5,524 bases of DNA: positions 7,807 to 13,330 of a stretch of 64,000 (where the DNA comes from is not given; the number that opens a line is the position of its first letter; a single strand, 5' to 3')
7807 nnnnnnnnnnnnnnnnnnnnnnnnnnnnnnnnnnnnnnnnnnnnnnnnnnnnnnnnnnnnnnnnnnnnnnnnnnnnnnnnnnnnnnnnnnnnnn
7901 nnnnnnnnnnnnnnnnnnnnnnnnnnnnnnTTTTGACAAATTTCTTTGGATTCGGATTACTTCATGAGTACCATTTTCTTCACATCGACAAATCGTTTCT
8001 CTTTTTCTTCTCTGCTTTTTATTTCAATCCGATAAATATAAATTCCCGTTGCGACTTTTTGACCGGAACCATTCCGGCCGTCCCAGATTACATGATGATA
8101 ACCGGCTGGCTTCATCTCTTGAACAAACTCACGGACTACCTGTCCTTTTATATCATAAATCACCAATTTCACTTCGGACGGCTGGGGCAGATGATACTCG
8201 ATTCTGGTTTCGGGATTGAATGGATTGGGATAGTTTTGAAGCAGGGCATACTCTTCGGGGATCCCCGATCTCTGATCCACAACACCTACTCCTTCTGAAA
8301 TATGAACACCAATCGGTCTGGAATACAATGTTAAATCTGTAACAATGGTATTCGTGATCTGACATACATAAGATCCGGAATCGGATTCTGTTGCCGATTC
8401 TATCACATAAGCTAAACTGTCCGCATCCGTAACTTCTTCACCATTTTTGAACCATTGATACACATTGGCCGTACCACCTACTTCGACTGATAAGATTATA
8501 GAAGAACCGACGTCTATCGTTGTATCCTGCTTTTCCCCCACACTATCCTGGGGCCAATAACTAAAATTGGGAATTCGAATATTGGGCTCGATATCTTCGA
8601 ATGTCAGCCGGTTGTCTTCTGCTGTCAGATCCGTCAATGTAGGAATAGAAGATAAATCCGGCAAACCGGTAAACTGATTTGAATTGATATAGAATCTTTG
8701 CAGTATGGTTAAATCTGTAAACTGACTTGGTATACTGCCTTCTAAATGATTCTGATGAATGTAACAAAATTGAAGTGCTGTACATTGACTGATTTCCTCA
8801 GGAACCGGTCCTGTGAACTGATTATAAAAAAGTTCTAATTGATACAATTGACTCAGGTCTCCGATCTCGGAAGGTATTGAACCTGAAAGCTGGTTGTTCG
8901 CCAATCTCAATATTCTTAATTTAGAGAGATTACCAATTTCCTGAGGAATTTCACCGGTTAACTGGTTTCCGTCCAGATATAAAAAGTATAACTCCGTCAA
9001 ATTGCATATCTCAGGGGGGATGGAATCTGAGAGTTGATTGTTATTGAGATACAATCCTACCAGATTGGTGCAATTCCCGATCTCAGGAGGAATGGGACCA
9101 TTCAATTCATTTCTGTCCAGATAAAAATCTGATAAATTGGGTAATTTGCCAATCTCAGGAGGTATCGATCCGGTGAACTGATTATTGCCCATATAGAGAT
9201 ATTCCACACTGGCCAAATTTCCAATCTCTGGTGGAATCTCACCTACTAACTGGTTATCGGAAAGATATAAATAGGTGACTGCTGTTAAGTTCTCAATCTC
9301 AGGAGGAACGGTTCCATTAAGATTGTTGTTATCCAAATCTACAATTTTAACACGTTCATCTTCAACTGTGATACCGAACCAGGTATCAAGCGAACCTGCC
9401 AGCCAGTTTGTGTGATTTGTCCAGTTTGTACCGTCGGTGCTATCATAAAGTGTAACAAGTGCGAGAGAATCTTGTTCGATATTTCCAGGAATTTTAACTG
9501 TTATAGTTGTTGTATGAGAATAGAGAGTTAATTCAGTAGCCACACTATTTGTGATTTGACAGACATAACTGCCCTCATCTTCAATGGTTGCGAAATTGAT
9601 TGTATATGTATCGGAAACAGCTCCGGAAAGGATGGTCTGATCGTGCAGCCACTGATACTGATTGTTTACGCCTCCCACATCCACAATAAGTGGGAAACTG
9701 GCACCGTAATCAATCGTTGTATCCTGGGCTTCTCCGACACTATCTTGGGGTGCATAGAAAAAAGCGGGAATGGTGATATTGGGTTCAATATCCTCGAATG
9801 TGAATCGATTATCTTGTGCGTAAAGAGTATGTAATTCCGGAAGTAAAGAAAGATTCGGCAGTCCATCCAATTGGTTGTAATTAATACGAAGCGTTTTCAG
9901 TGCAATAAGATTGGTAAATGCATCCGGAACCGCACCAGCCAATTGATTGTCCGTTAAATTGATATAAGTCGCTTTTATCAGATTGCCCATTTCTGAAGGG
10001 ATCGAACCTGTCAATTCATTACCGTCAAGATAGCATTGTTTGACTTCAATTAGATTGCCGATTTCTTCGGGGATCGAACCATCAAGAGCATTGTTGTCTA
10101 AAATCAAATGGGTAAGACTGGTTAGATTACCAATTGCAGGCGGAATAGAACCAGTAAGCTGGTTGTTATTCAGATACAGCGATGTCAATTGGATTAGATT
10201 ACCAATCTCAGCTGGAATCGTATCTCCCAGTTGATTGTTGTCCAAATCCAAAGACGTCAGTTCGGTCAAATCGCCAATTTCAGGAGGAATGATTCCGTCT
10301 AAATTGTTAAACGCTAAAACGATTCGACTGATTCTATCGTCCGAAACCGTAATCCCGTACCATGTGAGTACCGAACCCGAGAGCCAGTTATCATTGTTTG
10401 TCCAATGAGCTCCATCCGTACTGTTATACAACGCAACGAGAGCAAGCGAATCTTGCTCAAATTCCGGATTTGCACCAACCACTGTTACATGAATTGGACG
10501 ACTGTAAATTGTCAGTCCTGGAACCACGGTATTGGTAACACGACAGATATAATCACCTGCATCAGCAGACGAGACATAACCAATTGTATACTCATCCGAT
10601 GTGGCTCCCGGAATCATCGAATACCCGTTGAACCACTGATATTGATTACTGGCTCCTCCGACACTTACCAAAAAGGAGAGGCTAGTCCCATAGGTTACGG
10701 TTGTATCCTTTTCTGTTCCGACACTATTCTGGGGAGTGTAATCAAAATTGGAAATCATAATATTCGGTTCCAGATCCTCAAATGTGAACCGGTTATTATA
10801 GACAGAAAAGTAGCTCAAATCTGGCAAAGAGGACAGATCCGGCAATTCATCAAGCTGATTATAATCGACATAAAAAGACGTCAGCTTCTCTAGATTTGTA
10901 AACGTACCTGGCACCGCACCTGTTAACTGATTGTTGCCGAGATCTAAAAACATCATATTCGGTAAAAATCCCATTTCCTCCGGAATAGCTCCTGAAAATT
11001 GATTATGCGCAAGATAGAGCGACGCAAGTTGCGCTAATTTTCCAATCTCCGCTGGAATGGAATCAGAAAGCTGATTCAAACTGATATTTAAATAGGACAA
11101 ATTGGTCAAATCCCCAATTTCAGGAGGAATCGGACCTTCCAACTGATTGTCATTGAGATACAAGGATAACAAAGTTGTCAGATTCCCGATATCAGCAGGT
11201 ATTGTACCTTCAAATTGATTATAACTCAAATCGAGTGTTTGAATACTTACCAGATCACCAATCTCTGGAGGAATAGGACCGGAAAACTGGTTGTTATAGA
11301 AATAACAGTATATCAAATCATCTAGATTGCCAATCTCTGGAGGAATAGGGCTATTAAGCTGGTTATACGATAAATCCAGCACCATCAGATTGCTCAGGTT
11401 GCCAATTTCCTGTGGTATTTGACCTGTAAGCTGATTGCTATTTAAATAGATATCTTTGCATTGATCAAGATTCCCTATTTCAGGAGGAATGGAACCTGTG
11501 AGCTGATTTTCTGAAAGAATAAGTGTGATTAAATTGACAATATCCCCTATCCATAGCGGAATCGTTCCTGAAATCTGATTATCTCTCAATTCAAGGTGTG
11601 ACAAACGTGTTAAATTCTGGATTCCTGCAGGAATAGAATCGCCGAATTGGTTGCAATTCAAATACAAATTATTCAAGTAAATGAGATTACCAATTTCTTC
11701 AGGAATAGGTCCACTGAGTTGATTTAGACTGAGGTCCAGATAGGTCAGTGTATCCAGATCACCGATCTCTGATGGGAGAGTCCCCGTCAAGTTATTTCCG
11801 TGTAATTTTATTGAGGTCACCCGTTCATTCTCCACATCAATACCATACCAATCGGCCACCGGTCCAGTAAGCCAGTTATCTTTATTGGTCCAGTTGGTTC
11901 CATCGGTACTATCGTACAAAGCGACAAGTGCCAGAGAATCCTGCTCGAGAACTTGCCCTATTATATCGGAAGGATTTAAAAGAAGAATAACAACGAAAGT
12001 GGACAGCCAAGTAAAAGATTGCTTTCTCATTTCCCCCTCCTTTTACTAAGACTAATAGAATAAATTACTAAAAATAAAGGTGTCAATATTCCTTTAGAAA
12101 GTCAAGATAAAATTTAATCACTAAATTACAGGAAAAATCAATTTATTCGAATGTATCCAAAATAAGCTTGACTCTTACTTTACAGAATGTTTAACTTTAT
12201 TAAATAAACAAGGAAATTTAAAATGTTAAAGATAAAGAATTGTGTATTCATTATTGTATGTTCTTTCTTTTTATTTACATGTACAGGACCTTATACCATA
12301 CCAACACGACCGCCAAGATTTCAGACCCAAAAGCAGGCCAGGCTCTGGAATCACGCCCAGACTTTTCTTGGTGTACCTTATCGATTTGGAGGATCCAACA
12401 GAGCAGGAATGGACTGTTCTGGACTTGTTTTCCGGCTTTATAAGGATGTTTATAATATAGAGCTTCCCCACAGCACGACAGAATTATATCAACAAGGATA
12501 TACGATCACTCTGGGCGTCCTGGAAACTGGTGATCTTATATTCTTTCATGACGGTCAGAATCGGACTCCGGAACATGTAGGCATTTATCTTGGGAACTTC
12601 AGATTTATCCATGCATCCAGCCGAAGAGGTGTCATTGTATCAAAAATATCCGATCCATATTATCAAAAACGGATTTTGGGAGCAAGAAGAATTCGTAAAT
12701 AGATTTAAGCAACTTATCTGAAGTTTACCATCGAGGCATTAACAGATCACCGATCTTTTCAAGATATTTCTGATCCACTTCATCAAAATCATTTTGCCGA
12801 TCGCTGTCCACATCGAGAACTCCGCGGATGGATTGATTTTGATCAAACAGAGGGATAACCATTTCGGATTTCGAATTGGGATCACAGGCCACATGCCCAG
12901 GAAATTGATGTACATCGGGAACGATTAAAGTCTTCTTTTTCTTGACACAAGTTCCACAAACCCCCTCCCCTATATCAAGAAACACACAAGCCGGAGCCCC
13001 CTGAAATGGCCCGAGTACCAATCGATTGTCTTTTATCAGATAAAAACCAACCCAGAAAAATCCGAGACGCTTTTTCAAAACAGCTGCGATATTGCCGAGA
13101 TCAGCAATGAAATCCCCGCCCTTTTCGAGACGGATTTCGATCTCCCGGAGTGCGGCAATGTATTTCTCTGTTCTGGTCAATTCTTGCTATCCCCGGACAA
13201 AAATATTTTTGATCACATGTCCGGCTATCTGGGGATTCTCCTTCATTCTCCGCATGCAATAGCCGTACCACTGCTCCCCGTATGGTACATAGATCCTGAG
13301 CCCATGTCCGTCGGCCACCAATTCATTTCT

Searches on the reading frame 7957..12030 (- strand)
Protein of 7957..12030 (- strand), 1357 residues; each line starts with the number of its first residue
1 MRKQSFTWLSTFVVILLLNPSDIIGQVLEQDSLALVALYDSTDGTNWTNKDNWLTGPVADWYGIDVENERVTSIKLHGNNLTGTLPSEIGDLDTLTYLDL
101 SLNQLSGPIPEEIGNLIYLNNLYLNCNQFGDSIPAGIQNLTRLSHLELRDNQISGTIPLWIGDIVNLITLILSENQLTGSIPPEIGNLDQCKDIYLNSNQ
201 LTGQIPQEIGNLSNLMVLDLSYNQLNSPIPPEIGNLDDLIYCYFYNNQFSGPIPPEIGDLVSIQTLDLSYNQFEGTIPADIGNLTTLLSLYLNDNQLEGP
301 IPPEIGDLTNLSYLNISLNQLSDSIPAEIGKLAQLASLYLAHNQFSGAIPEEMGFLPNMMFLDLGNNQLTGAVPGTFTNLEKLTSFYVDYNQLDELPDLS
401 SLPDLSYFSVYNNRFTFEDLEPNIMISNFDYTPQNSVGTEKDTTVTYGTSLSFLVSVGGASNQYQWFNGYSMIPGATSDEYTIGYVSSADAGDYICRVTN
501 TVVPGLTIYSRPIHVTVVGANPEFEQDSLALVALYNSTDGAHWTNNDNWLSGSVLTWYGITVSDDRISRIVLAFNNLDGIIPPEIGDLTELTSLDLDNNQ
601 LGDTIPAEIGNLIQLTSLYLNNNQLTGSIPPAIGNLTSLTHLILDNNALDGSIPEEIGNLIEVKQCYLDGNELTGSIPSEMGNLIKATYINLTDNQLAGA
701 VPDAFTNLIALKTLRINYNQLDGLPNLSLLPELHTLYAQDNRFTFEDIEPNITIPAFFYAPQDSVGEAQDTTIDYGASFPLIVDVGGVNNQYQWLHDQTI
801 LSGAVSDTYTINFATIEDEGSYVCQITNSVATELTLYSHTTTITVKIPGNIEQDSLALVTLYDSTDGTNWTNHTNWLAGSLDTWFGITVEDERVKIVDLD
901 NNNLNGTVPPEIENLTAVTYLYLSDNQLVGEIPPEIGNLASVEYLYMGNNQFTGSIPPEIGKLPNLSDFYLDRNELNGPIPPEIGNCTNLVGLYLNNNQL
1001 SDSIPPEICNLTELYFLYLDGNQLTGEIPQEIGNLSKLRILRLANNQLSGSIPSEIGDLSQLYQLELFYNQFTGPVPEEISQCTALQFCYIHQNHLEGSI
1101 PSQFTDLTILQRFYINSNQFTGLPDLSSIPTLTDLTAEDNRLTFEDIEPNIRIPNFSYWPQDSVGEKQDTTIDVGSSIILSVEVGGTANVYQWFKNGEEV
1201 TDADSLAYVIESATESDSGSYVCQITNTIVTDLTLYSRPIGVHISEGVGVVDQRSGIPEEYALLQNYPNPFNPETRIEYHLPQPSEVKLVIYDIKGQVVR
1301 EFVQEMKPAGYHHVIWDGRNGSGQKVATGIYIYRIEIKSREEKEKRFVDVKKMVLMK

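Call 5: search_protein_families(library=pfam, proteins=[window:7957-12030:-], max_evalue=0.01)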
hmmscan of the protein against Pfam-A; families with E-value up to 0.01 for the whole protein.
window:7957-12030:- (1357 aa): 18 families
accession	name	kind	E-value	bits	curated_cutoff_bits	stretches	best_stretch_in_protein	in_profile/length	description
PF00560.39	LRR_1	-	3.2e-87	267.8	20.6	1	614-636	1-23/23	Leucine Rich Repeat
PF23598.1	LRR_14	-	1e-68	232.1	40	8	253-340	62-146/353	Leucine-rich repeat region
PF13855.12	LRR_8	-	8.5e-68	224.5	27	13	357-414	1-60/61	Leucine rich repeat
PF12799.13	LRR_4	-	2.1e-60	199.8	27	10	614-649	2-36/44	Leucine Rich repeats (2 copies)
PF13927.12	Ig_3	-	9.5e-21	74.5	30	3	1167-1227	8-78/78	Immunoglobulin domain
PF13895.12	Ig_2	-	2.1e-14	54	27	1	1168-1228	7-66/79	Immunoglobulin domain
PF07679.22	I-set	-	3.2e-14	53.2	23.7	1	1167-1229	7-79/90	Immunoglobulin I-set domain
PF13860.13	FlgD_ig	-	7e-12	45.6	27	1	1275-1336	12-74/79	FlgD Ig-like domain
PF16680.11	Ig_4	-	4.2e-10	40.5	30.1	0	1189-1238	13-63/71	T-cell surface glycoprotein CD3 delta chain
PF00047.31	ig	-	7.9e-07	29.7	21.8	0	1174-1228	7-73/81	Immunoglobulin domain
PF16681.11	Ig_5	-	1.1e-06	29.4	27.3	0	789-837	19-68/82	Ig-like domain on T-cell surface glycoprotein CD3 epsilon chain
PF23211.1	LRR_LRWD1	-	2e-06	28.1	28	0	988-1050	21-78/190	Leucine-rich repeat and WD repeat-containing protein 1, LRR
PF25019.1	LRR_R13L1-DRL21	-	2.1e-06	28.1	27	0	590-645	70-125/127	R13L1/DRL21 LRRs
PF24758.1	LRR_At5g56370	-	4.8e-06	26.8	27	0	1010-1091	12-93/227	FBD-associated F-box protein At5g56370, LRR repeats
PF18962.6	Por_Secre_tail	-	9.5e-05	23.1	27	1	1267-1345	2-72/75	Secretion system C-terminal sorting domain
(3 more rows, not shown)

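Call 6: search_protein_families(library=ncbifam, proteins=[window:7957-12030:-], max_evalue=0.01)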
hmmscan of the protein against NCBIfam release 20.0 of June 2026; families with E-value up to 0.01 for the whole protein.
window:7957-12030:- (1357 aa): 14 families
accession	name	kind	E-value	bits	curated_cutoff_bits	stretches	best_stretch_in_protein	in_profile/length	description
NF041400.1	XopAE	equivalog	7.8e-66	222.9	600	6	933-1131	12-209/478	type III secretion system effector XopAE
NF041381.1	XopAC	subfamily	2.1e-59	201.4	450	7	253-376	81-202/451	XopAC/AvrAC family type III secretion system effector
NF047464.1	FibnectbindLIC11051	equivalog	3.5e-55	187.7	1000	8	961-1142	485-662/685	LIC_11051 family fibronectin-binding protein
NF041351.1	XopL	equivalog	3e-24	85.6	500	4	581-688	168-274/497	type III secretion system leucine-rich repeat domain-containing effector XopL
NF033190.2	inl_like_NEAT_1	exception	1.2e-22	80.1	1275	4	187-345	217-363/754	NEAT domain-containing leucine-rich repeat protein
NF033707.1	T9SS_sortase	equivalog_domain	4.8e-13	47.7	420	1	1264-1355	999-1094/1095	type IX secretion system sortase PorU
NF052323.1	T9SSA_dep_M6i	equivalog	9.3e-09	33.8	600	1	1266-1350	960-1039/1043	T9SS-dependent M6-like inactivated metalloprotease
NF005176.1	PRK06655.1-1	equivalog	1.6e-08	34.7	230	1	1283-1345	95-157/197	flagellar hook assembly protein FlgD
TIGR04183.1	Por_Secre_tail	domain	1.7e-07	31.1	23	1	1267-1344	2-67/72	T9SS type A sorting domain-containing protein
NF052228.1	T9SS_PorZ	equivalog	2.8e-05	22.7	260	1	1265-1333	674-738/757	type IX secretion system anionic LPS delivery protein PorZ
NF038113.1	T9SSA_dep_M36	equivalog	0.00011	20.5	885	1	1264-1345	793-865/869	T9SS-dependent M36 family metallopeptidase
NF009453.0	PRK12813.1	equivalog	0.00022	20.9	264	1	1286-1342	125-178/223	flagellar basal body rod modification protein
NF009276.0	PRK12633.1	equivalog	0.00097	18.9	383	1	1285-1343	129-187/234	flagellar basal body rod modification protein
NF009452.0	PRK12812.1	equivalog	0.0071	15.6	258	0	1286-1339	153-208/289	flagellar basal body rod modification protein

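Call 96: search_protein_families(library=ncbifam, proteins=[L089:1066-4512:-], max_evalue=0.001)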
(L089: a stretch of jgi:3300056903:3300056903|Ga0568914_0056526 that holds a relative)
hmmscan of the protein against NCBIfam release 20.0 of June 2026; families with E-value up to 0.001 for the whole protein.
L089:1066-4512:- (1148 aa): 2 families
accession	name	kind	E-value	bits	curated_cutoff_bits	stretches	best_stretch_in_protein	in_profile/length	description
NF005176.1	PRK06655.1-1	equivalog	9.4e-08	32.2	230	1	1073-1137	94-158/197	flagellar hook assembly protein FlgD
TIGR04183.1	Por_Secre_tail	domain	1.5e-07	31.3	23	1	1058-1131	2-63/72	T9SS type A sorting domain-containing protein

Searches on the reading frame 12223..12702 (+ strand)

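Call 5: search_protein_families(library=pfam, proteins=[window:12223-12702:+], max_evalue=0.01)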
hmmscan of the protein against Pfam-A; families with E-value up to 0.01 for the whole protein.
window:12223-12702:+ (159 aa): 2 families
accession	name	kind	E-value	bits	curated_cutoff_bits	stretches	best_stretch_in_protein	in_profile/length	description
PF00877.26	NLPC_P60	-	1.1e-29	103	23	1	50-156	1-105/105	NlpC/P60 family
PF05708.18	Peptidase_C92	-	0.00011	22.8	27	1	33-83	76-127/166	Permuted papain-like amidase enzyme, YaeF/YiiX, C92 family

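Call 6: search_protein_families(library=ncbifam, proteins=[window:12223-12702:+], max_evalue=0.01)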
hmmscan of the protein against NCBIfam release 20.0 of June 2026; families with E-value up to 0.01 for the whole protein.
window:12223-12702:+ (159 aa): 9 families
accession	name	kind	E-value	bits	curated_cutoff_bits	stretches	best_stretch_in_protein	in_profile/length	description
NF008096.1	PRK10838.1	equivalog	1.3e-32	113.2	186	1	39-157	69-185/189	bifunctional murein DD-endopeptidase/murein LD-carboxypeptidase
NF040678.1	EntFM_CwpFM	equivalog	1.8e-16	60.2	720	1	40-154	314-427/430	enterotoxin EntFM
NF038345.1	wall_hydro_RipC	exception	1.4e-15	57.6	425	1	33-142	246-351/362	peptidoglycan hydrolase RipC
NF046048.1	NlpC_P60_DIP1281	equivalog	8.4e-13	48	517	1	50-131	485-562/587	DIP1281 family NlpC/P60 protein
NF010495.0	PRK13914.1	equivalog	5.9e-10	38.7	647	1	42-153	370-477/481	invasion associated endopeptidase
NF033742.1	NlpC_p60_RipB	exception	9.9e-10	38.4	335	1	57-142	109-191/206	NlpC/P60 family peptidoglycan endopeptidase RipB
NF033741.1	NlpC_p60_RipA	exception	1.4e-09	37.5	625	1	57-133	360-432/457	NlpC/P60 family peptidoglycan endopeptidase RipA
NF033743.1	NlpC_inact_RipD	exception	3.2e-09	36.5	215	1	51-142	81-167/181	NlpC/P60 family peptidoglycan-binding protein RipD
TIGR02219.1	phage_NlpC_fam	hypoth_equivalog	2.4e-08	34.5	81.9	1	99-154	76-130/134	putative phage cell wall peptidase, NlpC/P60 family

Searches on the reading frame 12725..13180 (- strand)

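Call 30: search_protein_families(library=pfam, proteins=[window:12725-13180:-], max_evalue=0.0001)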
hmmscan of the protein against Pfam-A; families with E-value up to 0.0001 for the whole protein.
window:12725-13180:- (151 aa): 2 families
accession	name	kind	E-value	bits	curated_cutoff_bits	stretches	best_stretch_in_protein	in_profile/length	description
PF13185.12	GAF_2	-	5.5e-12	46.5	28.6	1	37-146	17-130/136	GAF domain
PF01590.32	GAF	-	1.1e-10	42.5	22.4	1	30-147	8-129/133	GAF domain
